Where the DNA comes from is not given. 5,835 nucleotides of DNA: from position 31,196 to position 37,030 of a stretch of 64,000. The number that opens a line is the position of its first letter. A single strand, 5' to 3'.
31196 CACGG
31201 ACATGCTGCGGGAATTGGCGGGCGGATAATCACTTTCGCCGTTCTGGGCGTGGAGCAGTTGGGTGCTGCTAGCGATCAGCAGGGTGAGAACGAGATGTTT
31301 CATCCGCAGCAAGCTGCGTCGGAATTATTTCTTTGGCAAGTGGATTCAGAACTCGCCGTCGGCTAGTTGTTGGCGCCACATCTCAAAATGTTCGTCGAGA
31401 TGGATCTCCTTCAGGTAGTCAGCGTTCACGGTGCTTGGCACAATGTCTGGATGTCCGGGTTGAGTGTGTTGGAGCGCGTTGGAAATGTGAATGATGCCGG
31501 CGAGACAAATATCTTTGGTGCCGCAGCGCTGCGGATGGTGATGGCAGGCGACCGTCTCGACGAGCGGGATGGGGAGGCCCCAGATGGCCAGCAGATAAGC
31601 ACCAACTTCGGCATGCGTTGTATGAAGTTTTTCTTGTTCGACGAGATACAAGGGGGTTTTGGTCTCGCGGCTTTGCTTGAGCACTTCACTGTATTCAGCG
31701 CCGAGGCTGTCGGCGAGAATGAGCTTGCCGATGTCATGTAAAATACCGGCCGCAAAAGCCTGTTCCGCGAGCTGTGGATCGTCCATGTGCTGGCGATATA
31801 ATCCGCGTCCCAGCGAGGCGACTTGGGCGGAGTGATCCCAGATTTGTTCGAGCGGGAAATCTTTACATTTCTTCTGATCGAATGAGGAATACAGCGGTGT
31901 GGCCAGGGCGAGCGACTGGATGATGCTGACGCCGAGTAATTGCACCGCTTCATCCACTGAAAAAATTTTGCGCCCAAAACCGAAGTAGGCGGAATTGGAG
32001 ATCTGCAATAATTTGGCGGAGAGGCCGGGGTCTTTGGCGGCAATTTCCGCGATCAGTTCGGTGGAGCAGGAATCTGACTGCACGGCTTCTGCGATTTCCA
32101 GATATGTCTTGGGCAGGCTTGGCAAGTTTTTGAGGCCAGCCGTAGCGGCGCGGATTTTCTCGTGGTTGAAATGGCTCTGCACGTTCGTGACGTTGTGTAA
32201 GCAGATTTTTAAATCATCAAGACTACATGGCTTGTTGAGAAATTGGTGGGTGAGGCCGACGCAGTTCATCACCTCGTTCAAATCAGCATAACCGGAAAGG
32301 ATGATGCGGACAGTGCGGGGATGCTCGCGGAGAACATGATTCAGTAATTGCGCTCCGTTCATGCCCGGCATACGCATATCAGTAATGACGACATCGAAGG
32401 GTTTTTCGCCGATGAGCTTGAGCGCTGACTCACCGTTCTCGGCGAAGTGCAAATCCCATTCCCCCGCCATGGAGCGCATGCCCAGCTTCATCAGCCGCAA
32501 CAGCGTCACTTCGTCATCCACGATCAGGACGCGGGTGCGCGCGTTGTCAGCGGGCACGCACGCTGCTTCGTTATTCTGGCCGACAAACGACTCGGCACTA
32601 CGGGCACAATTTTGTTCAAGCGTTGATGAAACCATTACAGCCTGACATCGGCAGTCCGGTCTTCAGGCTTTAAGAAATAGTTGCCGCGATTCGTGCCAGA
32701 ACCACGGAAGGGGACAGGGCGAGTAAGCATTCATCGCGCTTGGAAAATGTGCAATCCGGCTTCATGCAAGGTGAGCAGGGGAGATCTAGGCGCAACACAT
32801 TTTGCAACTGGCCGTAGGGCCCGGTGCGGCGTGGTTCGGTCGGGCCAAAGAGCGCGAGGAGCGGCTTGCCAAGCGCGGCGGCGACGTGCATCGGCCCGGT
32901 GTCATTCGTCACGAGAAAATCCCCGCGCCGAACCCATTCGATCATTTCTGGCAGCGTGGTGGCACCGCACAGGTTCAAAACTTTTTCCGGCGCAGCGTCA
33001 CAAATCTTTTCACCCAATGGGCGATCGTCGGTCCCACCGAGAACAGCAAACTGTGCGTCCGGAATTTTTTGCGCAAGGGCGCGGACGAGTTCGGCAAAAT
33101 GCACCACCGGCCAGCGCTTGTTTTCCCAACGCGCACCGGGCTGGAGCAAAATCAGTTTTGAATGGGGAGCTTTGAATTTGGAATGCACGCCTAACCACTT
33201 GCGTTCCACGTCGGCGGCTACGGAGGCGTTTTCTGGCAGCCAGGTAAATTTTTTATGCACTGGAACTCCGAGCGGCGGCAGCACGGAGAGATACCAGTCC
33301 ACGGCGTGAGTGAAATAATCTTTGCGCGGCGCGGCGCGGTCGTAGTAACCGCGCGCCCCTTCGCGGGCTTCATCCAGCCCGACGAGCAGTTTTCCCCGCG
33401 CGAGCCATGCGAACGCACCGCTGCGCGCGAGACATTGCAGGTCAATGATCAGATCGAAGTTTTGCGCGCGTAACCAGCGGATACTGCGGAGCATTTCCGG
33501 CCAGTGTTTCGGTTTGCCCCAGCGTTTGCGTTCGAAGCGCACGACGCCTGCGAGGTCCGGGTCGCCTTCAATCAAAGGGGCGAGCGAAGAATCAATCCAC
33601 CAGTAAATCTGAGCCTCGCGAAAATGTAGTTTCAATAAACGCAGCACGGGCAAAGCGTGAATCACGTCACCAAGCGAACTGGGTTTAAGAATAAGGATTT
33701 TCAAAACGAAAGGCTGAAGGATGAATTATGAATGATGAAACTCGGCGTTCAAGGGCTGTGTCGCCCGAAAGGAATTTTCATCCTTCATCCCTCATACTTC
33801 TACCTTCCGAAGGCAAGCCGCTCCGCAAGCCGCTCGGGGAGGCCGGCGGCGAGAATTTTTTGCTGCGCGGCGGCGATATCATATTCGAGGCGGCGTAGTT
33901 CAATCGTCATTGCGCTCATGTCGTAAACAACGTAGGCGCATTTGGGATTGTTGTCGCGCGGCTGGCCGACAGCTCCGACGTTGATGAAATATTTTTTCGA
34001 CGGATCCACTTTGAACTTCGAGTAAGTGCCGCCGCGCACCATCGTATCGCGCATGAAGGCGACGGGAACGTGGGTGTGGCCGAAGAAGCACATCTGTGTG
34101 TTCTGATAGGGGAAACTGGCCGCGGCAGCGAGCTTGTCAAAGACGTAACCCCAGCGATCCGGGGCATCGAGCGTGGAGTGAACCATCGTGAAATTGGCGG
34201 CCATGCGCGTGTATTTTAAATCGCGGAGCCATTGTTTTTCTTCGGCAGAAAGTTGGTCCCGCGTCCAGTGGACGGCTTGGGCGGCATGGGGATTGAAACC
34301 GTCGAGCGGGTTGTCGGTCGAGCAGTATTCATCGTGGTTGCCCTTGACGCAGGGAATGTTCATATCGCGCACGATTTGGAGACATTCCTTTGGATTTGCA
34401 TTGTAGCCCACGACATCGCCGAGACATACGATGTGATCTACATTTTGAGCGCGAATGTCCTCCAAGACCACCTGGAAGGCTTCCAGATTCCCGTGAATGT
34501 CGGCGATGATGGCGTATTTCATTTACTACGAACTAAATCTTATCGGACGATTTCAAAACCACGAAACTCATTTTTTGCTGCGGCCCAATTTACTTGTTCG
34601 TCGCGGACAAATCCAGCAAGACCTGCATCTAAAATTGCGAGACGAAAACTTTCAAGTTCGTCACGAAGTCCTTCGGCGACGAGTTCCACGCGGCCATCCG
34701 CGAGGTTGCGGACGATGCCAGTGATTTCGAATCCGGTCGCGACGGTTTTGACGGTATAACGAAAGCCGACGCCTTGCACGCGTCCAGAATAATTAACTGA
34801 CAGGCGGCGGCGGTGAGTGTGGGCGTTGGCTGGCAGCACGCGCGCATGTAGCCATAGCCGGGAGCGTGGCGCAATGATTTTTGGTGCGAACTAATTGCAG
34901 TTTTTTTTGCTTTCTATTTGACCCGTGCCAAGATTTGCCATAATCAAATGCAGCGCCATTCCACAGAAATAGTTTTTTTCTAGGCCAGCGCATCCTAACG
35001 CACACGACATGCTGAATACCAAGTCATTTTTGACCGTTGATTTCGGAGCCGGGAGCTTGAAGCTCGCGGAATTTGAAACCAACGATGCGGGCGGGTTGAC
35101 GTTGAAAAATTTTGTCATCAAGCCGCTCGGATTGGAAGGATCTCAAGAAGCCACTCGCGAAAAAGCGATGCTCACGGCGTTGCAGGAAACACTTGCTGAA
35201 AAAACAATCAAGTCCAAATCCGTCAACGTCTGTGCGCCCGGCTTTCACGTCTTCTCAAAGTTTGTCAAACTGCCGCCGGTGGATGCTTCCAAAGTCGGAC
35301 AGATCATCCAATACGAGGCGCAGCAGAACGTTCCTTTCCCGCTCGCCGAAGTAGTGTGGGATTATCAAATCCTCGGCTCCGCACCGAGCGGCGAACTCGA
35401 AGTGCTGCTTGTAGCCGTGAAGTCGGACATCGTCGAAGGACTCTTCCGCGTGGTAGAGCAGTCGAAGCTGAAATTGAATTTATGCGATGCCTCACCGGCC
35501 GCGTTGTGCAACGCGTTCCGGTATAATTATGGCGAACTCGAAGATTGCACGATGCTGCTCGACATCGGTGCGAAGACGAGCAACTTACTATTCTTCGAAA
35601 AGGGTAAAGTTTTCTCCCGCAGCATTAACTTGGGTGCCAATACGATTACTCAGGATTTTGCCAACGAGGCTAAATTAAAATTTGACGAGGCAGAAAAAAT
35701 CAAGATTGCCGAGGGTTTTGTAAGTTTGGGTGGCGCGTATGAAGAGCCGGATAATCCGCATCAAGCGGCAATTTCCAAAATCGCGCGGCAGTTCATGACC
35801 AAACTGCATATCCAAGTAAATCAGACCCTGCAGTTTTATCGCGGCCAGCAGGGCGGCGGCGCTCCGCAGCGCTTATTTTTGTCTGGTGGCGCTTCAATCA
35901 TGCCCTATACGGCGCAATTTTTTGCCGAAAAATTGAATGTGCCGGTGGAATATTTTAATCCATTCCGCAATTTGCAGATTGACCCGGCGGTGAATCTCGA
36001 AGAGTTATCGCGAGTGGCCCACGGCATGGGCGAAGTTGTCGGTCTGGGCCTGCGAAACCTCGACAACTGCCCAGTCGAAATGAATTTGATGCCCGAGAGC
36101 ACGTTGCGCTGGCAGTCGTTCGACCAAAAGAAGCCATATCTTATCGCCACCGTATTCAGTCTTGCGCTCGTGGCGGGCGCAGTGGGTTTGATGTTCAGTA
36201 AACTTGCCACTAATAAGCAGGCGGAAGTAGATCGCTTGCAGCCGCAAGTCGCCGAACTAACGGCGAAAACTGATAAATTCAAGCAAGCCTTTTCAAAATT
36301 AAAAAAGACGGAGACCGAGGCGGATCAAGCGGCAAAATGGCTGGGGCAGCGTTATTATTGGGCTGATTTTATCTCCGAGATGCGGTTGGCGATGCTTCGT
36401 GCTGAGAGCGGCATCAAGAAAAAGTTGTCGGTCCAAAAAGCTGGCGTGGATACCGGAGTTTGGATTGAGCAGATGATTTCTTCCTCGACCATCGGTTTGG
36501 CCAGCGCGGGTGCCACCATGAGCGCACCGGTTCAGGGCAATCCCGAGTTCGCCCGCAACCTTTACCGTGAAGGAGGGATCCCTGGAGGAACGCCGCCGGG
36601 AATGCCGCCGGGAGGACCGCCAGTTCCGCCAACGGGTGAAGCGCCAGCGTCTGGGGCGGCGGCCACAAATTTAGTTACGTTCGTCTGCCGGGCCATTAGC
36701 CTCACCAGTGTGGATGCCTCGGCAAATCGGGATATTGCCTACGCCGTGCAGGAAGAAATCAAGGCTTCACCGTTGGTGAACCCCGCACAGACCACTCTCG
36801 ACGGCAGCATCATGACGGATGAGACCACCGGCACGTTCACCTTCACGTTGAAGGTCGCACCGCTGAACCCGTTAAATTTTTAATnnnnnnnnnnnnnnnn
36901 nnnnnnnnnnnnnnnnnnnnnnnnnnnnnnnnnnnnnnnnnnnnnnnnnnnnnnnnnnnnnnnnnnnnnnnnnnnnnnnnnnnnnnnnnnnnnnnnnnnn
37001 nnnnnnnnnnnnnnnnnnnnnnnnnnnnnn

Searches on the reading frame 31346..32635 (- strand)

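Call 28: search_protein_families(library=pfam, proteins=[window:31346-32635:-], max_evalue=0.001)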
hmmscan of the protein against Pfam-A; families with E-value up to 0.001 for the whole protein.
window:31346-32635:- (429 aa): 3 families
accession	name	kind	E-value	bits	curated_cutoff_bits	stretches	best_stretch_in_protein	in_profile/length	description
PF08668.18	HDOD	-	3.7e-54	183.6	22.9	1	171-368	1-196/196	HDOD domain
PF00072.30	Response_reg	-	1.1e-19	71.1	30.2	1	36-143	1-107/111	Response regulator receiver domain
PF01966.28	HD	-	3.3e-07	31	22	1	266-370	2-90/116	HD domain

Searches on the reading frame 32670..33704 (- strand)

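Call 28: search_protein_families(library=pfam, proteins=[window:32670-33704:-], max_evalue=0.001)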
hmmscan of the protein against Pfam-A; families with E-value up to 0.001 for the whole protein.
window:32670-33704:- (344 aa): 1 family
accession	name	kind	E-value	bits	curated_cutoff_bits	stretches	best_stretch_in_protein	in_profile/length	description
PF01075.23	Glyco_transf_9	-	4.1e-45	154.5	22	1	72-321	2-244/247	Glycosyltransferase family 9 (heptosyltransferase)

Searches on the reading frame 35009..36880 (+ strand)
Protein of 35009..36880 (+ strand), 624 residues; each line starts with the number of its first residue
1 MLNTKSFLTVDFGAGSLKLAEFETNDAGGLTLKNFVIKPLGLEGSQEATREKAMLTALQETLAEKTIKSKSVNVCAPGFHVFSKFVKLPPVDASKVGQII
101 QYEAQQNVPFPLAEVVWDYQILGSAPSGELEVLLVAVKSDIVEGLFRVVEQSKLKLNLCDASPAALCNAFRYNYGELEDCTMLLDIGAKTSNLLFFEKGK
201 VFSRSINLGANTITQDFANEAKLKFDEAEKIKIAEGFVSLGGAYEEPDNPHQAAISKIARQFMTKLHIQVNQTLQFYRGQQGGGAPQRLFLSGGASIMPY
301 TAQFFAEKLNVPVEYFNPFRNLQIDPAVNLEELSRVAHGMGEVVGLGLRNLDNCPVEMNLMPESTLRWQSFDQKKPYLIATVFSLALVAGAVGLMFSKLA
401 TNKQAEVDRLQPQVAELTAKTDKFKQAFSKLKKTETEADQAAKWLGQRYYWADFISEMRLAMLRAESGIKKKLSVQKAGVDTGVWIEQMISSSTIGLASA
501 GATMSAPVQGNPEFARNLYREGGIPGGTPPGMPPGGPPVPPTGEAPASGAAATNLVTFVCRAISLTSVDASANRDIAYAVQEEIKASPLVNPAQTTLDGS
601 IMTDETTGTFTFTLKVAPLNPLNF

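Call 7: search_protein_families(library=pfam, proteins=[window:35009-36880:+], max_evalue=0.01)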
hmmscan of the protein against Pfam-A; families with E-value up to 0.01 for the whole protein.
window:35009-36880:+ (624 aa): 2 families
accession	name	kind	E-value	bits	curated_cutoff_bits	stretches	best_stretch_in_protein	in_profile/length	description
PF11104.14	PilM_2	-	1.7e-36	126.3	27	1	10-350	2-339/340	Type IV pilus assembly protein PilM;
PF14450.12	FtsA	-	1.2e-11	45.5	31.8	1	182-318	1-112/127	Cell division protein FtsA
